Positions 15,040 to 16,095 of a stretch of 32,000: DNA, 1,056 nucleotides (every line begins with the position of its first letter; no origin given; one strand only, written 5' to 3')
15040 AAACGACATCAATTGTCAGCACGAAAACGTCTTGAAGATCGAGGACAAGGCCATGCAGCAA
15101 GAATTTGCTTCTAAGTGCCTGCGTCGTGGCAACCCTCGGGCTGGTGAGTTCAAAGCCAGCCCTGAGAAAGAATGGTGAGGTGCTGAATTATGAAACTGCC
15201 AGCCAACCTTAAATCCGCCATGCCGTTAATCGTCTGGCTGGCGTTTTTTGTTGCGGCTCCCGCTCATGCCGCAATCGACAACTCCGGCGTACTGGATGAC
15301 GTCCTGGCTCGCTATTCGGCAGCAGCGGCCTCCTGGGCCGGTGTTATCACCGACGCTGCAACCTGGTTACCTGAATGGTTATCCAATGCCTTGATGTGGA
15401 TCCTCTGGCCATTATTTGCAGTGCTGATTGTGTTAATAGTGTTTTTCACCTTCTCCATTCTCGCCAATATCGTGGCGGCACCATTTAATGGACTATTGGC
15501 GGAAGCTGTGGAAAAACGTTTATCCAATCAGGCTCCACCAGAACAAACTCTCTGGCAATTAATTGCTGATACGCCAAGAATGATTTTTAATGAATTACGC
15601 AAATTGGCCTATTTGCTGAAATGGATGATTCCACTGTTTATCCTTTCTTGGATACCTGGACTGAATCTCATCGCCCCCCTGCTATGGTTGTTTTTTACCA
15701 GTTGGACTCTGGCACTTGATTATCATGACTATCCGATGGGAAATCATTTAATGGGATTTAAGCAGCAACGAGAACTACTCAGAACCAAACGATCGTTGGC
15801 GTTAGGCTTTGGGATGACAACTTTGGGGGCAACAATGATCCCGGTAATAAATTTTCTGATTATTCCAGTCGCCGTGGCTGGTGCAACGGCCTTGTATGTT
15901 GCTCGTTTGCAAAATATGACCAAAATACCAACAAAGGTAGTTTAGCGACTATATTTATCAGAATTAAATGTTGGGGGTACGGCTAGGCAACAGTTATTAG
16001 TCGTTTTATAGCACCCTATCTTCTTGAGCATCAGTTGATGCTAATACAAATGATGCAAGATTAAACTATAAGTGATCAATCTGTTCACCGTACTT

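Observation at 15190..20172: Essential T4SS gene trbL (VirB6) split and partly deleted by an AT-rich cargo segment with no visible mobility machinery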

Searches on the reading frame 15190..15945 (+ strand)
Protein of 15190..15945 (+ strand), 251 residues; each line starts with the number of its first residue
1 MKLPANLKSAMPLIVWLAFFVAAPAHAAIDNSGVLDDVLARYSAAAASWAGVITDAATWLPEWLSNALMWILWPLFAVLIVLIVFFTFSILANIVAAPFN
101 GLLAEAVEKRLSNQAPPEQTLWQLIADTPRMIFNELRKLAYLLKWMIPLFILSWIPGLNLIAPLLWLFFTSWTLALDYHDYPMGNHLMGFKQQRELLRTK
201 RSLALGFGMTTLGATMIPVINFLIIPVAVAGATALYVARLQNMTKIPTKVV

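Call 4: search_protein_families(library=pfam, proteins=[window:15190-15945:+], max_evalue=0.01)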
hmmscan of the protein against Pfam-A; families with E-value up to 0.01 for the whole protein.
window:15190-15945:+ (251 aa): 1 family
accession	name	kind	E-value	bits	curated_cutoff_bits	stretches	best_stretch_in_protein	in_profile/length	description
PF07264.17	EI24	-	2.1e-41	142.7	32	1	10-226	19-199/199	Sulfate transporter CysZ/Etoposide-induced protein 2.4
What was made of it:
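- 15190..15945 (+): Chimeric ORF of 251 aa: TrbL residues 1-60 fused in frame to CysZ residues 62-252. GenBank names it TrbL (AFJ03838.1) and RefSeq names it CysZ (WP_014708255.1). Pfam EI24 hit at 2.1e-41 (call 4).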

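Call 15: find_encoding_contigs(protein=window:15190-15945:+, flank=10000, max_places=10)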
Protein window:15190-15945:+ (251 aa): no gene with exactly this product is on record in the collection.

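Call 64: list_cluster_members(proteins=[window:15190-15942:+, window:15220-15942:+, window:15394-15942:+, window:18817-20169:+, window:18826-20169:+, window:18940-20169:+, window:18880-20169:+, window:24748-26046:+, window:27607-28467:+])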
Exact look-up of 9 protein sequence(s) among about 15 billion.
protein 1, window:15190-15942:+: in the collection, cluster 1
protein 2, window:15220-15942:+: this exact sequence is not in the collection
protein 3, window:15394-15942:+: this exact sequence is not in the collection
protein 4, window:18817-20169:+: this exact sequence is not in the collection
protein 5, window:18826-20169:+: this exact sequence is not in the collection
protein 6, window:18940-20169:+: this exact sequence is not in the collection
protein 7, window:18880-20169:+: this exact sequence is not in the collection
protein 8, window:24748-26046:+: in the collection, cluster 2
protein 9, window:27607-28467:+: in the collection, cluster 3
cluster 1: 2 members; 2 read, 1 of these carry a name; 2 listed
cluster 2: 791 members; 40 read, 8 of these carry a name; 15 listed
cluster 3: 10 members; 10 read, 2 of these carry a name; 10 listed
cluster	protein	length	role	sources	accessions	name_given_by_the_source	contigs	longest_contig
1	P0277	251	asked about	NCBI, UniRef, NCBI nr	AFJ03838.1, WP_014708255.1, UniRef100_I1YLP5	Conjugative transfer protein TrbL (plasmid) [Methylophaga frappieri] | Conjugative transfer protein TrbL n=1 Tax=Methylophaga frappieri (strain ATCC BAA-2434 / ... | sulfate transporter CysZ [Methylophaga frappieri]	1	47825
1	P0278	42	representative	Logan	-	-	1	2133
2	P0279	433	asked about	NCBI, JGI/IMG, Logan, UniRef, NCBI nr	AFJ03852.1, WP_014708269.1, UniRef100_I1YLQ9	transposase, IS4 family protein (plasmid) [Methylophaga frappieri] | hypothetical protein | Transposase, IS4 family protein n=1 Tax=Methylophaga frappieri (strain ATCC BAA-2434 / ...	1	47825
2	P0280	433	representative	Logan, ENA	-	-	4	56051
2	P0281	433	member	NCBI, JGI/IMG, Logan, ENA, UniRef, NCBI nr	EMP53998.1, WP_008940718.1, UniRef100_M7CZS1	transposase, IS4 family protein [Marinobacter santoriniensis NKSG1] | Transposase, IS4 family protein n=2 Tax=Marinobacter TaxID=2742 RepID=M7CZS1_9GAMM | IS1380 family transposase [Marinobacter santoriniensis]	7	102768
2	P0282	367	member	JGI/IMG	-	hypothetical protein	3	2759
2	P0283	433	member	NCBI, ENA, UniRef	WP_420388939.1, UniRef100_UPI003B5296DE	IS1380 family transposase [Marinobacter sp.] | IS1380 family transposase n=1 Tax=Marinobacter sp. TaxID=50741 RepID=UPI003B5296DE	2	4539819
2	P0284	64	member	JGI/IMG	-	hypothetical protein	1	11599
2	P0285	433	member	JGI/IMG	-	hypothetical protein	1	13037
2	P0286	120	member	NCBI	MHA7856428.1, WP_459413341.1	transposase, partial [Marinobacter shengliensis]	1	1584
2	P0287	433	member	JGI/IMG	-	hypothetical protein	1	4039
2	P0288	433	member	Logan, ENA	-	-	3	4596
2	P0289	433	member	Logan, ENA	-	-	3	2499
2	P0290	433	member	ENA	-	-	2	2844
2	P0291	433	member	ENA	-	-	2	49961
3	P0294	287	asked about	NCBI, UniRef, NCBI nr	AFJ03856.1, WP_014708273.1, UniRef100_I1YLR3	DNA polymerase III, epsilon subunit-related 3'-5' exonuclease (plasmid) [Methylophaga ... | DNA polymerase III, epsilon subunit-related 3'-5' exonuclease n=1 Tax=Methylophaga ... | 3'-5' exonuclease [Methylophaga frappieri]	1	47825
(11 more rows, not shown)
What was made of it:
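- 15190..15945 (+): Exact-sequence look-up gives the two conflicting database names (call 64).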

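Call 72: search_protein_families(library=ncbifam, proteins=[window:15190-15942:+], max_evalue=0.00001)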
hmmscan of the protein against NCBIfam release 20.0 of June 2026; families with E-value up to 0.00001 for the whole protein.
window:15190-15942:+ (251 aa): 1 family
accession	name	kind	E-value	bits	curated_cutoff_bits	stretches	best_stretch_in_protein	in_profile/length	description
NF003433.0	PRK04949.1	equivalog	2e-64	217.6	140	1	51-244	56-249/254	sulfate transporter CysZ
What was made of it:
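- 15190..15945 (+): NCBIfam CysZ PRK04949 covers only profile positions 56-249 of 254 (call 72).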
